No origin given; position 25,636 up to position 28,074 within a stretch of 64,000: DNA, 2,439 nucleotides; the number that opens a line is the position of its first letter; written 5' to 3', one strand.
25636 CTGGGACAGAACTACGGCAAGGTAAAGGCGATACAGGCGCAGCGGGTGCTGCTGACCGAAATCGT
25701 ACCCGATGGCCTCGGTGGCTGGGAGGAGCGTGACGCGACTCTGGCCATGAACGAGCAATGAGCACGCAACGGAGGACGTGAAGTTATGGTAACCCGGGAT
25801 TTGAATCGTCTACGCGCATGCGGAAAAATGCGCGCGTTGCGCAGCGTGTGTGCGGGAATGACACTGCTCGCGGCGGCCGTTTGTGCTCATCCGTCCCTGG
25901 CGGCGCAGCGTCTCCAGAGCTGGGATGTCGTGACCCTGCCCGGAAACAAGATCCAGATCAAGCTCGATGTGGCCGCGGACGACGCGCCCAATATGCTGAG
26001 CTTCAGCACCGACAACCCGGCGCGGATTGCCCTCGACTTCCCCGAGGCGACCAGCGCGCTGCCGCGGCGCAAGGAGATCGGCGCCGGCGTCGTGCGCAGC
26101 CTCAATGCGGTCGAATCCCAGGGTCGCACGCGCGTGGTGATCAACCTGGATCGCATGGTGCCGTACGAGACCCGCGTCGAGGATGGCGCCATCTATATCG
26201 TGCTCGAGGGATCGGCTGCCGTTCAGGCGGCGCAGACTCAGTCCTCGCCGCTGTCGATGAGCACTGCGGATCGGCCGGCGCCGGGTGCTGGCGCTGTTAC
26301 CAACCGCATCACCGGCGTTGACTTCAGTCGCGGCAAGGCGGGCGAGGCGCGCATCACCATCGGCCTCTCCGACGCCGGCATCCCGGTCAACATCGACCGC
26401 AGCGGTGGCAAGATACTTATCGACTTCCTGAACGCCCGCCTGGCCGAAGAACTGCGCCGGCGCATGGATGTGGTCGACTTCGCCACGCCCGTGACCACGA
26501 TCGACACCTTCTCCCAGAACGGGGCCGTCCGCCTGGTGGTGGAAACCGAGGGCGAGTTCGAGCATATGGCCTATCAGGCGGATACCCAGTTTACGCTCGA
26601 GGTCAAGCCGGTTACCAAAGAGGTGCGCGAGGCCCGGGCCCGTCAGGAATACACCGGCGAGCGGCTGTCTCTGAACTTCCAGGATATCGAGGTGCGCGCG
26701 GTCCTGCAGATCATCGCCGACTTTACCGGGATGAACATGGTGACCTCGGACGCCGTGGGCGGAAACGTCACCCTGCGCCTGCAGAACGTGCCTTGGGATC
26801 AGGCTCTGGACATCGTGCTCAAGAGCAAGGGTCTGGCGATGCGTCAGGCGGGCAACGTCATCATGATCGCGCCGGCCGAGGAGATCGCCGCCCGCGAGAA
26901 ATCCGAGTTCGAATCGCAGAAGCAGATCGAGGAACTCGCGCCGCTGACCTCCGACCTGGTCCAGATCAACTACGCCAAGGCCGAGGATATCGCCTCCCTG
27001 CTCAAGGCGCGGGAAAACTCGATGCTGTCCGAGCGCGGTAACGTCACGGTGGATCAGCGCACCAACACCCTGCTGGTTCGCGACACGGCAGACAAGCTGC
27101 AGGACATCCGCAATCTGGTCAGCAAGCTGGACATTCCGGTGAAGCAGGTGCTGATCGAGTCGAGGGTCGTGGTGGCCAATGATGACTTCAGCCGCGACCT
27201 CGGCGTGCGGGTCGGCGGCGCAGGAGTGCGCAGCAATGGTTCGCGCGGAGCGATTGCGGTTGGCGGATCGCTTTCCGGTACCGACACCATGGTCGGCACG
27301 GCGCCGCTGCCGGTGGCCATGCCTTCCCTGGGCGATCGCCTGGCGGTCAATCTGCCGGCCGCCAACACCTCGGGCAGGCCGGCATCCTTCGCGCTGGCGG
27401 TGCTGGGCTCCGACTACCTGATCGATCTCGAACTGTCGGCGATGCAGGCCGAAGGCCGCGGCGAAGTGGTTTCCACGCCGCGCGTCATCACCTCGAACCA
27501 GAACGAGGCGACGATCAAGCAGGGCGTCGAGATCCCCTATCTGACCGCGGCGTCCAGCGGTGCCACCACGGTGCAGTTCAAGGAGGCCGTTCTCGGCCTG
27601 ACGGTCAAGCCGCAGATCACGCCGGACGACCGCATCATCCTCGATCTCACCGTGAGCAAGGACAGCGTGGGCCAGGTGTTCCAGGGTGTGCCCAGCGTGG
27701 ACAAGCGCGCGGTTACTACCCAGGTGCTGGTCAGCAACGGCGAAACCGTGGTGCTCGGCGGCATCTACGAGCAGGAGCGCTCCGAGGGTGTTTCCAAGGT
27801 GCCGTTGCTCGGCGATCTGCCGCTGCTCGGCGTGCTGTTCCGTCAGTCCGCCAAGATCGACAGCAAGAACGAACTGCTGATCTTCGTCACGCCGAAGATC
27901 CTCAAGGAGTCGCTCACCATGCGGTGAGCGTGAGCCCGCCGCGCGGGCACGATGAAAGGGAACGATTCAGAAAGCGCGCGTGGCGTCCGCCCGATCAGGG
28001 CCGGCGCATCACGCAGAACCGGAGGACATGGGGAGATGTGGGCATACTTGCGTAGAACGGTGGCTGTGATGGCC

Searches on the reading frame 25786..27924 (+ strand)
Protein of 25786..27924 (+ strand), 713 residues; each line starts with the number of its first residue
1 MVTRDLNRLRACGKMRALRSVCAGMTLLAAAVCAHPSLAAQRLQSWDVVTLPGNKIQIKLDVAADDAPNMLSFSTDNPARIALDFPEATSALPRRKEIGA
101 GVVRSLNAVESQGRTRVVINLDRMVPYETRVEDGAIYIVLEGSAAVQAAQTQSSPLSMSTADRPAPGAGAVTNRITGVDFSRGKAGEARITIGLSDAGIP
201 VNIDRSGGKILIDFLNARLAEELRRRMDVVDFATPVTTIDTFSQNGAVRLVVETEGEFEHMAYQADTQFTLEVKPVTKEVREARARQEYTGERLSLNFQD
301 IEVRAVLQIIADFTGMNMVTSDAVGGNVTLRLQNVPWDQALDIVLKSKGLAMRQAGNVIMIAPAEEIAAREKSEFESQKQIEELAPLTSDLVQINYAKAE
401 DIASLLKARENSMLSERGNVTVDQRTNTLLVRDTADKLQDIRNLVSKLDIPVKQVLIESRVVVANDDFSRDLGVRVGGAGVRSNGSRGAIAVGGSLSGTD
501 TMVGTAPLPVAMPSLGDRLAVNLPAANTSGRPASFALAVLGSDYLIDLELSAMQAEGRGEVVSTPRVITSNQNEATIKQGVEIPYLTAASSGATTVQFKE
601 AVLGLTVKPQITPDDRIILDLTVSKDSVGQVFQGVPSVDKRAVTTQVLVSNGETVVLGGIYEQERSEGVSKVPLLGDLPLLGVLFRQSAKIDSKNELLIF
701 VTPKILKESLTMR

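Call 4: search_protein_families(library=ncbifam, proteins=[window:25786-27924:+], max_evalue=0.01)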
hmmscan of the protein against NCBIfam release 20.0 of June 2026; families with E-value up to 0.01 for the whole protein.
window:25786-27924:+ (713 aa): 9 families
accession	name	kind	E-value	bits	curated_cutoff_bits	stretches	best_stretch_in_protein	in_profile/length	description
TIGR02515.1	IV_pilus_PilQ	subfamily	1.3e-162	541.7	284.35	1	291-707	1-428/428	type IV pilus secretin PilQ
NF010083.0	PRK13568.1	equivalog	1.1e-106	357.2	554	2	518-707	226-418/419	DNA uptake porin HofQ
NF007851.2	PRK10560.1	exception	2.2e-81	273.8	598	1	290-707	20-410/412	DNA uptake porin HofQ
TIGR02517.1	type_II_gspD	equivalog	4.4e-73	246.7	351.35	2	415-712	298-596/600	type II secretion system secretin GspD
TIGR02516.1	type_III_yscC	equivalog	9.1e-40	136.6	238.45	1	410-707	191-462/463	type III secretion system outer membrane ring subunit SctC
TIGR02519.1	pilus_MshL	equivalog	6.7e-29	100.8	250.2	1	421-706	2-290/290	pilus (MSHA type) biogenesis protein MshL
NF042912.1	Amuc_1098_fam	equivalog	4.1e-22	78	750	2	636-706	726-796/805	Amuc_1098 family type IV pilus outer membrane protein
NF011873.0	PRK15346.1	equivalog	1.6e-19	70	524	2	548-690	331-478/499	EscC/YscC/HrcC family type III secretion system outer membrane ring protein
NF049961.1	GlcpCgpA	domain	0.0051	16.4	300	0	54-133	138-212/220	glycoprotein CgpA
